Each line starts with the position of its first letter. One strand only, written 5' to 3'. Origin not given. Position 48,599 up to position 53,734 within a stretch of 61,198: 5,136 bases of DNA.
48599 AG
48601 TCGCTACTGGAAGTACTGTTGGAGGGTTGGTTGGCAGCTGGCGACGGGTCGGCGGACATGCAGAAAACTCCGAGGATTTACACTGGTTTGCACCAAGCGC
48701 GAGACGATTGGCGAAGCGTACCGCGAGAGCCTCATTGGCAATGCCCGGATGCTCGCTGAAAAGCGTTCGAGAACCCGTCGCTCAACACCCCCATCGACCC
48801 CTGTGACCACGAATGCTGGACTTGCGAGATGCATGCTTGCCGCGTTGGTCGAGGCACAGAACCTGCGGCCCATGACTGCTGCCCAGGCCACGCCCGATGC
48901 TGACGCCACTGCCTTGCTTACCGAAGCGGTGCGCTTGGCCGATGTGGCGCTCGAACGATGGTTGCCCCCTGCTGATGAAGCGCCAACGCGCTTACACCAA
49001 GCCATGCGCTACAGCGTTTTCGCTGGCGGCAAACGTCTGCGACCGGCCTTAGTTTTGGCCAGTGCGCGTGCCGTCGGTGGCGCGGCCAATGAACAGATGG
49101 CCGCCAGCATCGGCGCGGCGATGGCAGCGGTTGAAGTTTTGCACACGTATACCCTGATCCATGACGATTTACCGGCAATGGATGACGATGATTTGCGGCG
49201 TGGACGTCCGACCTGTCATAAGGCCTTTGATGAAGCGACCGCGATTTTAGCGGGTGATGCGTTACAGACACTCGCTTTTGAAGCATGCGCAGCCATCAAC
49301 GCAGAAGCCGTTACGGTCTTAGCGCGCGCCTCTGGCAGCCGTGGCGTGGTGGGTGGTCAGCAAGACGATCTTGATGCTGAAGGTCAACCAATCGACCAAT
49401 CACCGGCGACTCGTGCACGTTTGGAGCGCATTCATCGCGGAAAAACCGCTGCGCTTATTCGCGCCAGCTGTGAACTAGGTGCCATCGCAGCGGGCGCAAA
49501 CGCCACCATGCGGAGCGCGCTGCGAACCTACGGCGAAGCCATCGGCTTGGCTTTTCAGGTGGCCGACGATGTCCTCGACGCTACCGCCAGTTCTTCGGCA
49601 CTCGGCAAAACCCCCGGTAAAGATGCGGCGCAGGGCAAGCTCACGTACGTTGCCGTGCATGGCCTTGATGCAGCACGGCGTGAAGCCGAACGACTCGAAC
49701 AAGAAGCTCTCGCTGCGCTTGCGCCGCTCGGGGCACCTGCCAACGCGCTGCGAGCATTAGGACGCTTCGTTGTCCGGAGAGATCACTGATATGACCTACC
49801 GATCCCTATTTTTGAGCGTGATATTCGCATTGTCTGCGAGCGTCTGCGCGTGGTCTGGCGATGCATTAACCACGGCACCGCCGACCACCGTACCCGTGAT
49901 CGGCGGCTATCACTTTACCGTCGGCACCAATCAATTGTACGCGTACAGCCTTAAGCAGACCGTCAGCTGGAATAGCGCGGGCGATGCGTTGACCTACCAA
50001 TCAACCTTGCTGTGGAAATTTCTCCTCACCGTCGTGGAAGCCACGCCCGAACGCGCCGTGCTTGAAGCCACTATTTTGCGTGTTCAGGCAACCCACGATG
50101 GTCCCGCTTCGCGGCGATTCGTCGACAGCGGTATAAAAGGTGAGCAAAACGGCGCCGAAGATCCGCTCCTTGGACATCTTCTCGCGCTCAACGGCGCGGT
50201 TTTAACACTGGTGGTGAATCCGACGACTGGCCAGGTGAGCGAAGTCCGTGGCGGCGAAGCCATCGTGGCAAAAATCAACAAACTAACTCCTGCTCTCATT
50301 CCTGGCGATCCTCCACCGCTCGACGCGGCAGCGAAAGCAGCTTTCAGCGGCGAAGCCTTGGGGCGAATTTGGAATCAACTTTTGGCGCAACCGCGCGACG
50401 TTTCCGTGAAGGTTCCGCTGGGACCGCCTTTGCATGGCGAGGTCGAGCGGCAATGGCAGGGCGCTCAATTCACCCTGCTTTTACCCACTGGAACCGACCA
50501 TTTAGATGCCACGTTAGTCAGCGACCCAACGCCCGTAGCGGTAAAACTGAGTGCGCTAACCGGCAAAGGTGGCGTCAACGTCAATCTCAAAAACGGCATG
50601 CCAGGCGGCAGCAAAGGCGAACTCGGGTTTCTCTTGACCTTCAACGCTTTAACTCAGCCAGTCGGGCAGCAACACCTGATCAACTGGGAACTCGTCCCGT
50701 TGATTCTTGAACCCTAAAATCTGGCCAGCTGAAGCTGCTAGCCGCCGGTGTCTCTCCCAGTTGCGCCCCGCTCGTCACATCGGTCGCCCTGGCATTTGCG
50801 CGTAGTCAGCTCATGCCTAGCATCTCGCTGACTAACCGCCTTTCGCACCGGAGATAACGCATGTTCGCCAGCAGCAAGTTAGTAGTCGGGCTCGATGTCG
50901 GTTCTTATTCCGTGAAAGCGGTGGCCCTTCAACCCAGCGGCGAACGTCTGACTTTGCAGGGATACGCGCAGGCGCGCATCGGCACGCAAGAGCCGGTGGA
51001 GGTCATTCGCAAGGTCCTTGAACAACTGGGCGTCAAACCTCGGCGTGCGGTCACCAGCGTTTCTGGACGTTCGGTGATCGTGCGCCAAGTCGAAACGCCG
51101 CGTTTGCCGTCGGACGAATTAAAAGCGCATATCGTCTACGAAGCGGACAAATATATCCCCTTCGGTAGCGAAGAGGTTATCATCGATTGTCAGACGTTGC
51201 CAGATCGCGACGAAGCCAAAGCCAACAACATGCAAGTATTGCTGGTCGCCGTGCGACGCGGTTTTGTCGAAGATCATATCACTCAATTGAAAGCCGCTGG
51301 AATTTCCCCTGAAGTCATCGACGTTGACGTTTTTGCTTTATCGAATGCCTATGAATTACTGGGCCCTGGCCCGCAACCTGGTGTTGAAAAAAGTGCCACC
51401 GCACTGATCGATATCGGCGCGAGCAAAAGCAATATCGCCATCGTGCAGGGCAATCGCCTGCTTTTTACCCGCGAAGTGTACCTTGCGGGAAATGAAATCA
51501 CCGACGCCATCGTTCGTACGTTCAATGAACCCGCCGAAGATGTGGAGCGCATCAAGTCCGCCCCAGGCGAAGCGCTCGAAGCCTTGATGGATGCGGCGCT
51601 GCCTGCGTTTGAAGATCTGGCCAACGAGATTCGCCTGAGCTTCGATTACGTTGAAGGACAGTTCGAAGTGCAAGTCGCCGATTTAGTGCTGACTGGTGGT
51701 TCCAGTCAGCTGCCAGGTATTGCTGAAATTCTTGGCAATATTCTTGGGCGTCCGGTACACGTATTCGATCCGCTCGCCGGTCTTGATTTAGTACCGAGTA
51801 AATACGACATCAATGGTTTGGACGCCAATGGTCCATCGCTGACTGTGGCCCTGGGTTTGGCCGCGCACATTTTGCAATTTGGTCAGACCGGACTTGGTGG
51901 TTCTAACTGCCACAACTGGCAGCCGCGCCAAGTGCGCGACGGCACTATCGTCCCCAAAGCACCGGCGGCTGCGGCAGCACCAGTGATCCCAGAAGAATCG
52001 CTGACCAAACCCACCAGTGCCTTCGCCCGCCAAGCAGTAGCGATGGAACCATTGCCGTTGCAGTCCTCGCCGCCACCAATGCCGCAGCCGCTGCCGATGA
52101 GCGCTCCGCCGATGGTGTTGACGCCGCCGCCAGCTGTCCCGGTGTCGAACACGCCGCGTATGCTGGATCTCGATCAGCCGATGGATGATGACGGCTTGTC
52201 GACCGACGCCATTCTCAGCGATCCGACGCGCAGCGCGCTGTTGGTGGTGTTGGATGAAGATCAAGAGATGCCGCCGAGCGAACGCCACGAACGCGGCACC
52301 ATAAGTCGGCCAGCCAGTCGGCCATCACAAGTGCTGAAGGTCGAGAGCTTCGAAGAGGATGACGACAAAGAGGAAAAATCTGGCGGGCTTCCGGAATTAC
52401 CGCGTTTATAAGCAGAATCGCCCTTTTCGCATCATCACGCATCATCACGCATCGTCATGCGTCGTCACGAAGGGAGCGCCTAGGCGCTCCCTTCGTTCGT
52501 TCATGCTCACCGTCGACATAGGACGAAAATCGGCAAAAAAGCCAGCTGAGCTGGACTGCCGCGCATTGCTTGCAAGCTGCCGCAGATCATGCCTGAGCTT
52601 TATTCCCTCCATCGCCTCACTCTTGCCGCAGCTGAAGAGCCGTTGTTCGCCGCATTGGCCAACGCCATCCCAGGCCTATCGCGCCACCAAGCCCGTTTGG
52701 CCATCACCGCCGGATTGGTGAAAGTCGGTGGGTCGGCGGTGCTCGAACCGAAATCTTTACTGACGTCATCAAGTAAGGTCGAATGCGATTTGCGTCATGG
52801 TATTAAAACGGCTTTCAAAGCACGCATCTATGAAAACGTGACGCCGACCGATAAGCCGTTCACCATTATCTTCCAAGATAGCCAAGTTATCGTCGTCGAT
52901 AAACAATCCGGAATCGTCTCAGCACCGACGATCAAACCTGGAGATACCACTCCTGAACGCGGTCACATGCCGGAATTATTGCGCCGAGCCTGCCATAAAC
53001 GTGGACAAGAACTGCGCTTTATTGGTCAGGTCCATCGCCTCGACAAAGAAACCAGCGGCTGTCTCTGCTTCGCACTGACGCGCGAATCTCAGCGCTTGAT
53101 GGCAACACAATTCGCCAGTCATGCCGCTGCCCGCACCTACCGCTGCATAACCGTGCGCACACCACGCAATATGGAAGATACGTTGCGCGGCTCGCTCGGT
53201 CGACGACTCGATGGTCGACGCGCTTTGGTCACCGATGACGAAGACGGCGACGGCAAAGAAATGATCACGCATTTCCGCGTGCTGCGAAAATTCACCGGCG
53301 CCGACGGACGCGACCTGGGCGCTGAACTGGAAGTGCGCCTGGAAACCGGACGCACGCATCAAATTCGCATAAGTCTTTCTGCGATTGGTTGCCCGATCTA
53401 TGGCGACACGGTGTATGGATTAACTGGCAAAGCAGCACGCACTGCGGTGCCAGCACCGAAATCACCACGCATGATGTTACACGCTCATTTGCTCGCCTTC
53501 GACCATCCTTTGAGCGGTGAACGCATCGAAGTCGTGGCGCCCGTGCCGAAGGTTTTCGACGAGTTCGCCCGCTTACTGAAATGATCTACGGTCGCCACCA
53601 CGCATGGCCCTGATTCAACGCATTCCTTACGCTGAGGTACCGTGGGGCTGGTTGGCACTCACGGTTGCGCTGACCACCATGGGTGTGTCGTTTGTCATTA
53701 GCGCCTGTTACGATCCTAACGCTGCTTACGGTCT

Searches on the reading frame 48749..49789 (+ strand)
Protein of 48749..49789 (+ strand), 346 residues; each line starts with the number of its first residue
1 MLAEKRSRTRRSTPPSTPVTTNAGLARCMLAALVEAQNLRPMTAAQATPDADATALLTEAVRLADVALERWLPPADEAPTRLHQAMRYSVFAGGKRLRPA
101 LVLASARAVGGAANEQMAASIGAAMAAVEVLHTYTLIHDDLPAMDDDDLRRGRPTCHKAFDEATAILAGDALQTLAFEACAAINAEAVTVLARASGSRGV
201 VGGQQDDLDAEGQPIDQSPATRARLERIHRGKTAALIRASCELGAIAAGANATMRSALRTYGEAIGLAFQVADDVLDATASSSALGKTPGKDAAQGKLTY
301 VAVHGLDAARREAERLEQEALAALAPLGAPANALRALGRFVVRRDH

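Call 42: search_protein_families(library=pfam, proteins=[window:48749-49789:+], max_evalue=0.001)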
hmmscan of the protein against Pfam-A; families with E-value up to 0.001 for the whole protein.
window:48749-49789:+ (346 aa): 1 family
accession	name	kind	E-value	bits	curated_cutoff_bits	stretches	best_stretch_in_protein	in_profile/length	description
PF00348.22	polyprenyl_synt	-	1.1e-60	205.4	27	1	81-317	3-231/251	Polyprenyl synthetase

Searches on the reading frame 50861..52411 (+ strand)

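Call 42: search_protein_families(library=pfam, proteins=[window:50861-52411:+], max_evalue=0.001)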
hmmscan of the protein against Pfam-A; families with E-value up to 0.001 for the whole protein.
window:50861-52411:+ (516 aa): 3 families
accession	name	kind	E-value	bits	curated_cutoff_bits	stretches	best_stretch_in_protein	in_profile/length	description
PF11104.14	PilM_2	-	5.8e-54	183.7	27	1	10-334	1-336/340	Type IV pilus assembly protein PilM;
PF14450.12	FtsA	-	8.8e-15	55.6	31.8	1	181-331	1-126/127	Cell division protein FtsA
PF06723.19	MreB_Mbl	-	7.8e-06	25.4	27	0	176-219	143-186/327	MreB/Mbl protein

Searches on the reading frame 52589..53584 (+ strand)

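Call 42: search_protein_families(library=pfam, proteins=[window:52589-53584:+], max_evalue=0.001)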
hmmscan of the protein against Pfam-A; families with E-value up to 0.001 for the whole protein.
window:52589-53584:+ (331 aa): 2 families
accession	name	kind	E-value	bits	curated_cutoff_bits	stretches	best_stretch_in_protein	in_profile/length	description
PF00849.27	PseudoU_synth_2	-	5.2e-25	88.9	26.8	1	99-265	1-152/152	RNA pseudouridylate synthase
PF01479.30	S4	-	0.00029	21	22.8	1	19-60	3-44/48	S4 domain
